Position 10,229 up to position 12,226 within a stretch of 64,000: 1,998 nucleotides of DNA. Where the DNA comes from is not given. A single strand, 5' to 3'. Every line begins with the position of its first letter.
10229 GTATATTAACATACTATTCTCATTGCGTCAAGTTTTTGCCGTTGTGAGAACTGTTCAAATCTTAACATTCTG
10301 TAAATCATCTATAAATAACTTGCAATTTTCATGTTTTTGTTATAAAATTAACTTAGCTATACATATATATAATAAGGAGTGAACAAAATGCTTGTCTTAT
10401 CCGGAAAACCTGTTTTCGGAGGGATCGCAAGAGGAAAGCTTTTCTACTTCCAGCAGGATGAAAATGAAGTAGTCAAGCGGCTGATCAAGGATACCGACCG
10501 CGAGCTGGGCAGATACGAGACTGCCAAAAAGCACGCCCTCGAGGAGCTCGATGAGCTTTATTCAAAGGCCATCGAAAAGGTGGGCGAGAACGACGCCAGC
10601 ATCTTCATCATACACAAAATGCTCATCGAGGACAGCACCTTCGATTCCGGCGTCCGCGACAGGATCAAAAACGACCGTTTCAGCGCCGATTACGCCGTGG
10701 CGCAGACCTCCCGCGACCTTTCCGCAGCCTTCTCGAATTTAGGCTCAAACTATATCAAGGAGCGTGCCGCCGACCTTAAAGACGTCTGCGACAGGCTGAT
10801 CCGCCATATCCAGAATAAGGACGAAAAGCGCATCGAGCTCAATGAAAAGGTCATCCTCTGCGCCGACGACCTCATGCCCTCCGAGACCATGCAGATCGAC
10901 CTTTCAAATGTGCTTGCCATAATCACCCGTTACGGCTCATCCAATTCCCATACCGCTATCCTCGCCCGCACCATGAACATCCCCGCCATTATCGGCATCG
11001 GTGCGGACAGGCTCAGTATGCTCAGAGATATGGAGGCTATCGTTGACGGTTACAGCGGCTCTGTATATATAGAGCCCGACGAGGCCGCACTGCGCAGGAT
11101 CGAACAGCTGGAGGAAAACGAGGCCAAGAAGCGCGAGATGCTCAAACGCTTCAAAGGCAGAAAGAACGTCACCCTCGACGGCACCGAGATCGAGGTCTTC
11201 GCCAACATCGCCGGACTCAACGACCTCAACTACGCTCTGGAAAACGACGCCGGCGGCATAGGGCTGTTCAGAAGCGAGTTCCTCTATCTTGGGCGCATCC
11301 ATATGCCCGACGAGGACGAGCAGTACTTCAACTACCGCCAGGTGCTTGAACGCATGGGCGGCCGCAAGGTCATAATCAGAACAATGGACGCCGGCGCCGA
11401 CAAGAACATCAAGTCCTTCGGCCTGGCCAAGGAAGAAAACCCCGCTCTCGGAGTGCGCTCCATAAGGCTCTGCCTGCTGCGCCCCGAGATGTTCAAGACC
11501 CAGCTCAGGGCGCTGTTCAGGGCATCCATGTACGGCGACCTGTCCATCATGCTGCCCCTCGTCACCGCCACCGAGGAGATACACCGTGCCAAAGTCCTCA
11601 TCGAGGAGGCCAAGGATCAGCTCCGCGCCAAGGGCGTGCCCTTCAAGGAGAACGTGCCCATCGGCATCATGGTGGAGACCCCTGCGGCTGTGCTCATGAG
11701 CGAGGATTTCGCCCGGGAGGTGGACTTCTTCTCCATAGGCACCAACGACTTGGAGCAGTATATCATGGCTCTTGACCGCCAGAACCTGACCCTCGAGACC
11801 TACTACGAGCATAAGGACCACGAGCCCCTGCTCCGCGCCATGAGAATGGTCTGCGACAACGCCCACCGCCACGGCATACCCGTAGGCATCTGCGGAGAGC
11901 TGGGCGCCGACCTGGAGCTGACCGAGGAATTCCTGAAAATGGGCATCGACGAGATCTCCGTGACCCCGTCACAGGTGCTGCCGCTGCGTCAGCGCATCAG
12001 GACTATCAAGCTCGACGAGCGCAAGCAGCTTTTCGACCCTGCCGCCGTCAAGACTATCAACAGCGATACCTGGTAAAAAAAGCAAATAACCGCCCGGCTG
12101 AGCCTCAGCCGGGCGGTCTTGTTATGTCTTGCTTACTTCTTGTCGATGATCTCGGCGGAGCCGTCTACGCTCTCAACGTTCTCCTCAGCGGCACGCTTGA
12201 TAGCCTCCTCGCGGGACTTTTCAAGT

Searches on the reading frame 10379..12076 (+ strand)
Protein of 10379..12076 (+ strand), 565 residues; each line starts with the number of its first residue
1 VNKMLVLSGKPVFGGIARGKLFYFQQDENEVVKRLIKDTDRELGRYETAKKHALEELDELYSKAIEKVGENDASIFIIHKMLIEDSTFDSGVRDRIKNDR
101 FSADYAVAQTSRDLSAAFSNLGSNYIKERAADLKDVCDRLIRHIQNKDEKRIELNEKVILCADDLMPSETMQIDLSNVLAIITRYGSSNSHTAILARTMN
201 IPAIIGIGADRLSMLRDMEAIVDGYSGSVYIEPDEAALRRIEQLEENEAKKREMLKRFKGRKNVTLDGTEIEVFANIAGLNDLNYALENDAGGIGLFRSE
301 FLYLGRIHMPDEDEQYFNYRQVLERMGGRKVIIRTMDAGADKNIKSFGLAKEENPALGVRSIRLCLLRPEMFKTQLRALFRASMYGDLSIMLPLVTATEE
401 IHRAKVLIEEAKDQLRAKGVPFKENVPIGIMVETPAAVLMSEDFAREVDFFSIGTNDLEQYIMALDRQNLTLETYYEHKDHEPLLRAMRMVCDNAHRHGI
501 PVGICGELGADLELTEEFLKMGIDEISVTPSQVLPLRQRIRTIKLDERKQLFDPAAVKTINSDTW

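Call 80: search_protein_families(library=pfam, proteins=[window:10379-12076:+], max_evalue=0.00001)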
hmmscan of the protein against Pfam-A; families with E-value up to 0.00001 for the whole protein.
window:10379-12076:+ (565 aa): 3 families
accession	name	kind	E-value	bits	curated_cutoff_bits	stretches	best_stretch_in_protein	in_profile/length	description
PF02896.24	PEP-utilizers_C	-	5.6e-100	334.7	22.8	1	255-544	4-292/293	PEP-utilising enzyme, PEP-binding domain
PF05524.18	PEP-utilisers_N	-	8e-25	87.8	24.4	1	9-129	2-121/121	PEP-utilising enzyme, N-terminal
PF00391.29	PEP-utilizers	-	1e-20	73.5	23.1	1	155-227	2-72/72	PEP-utilising enzyme, mobile domain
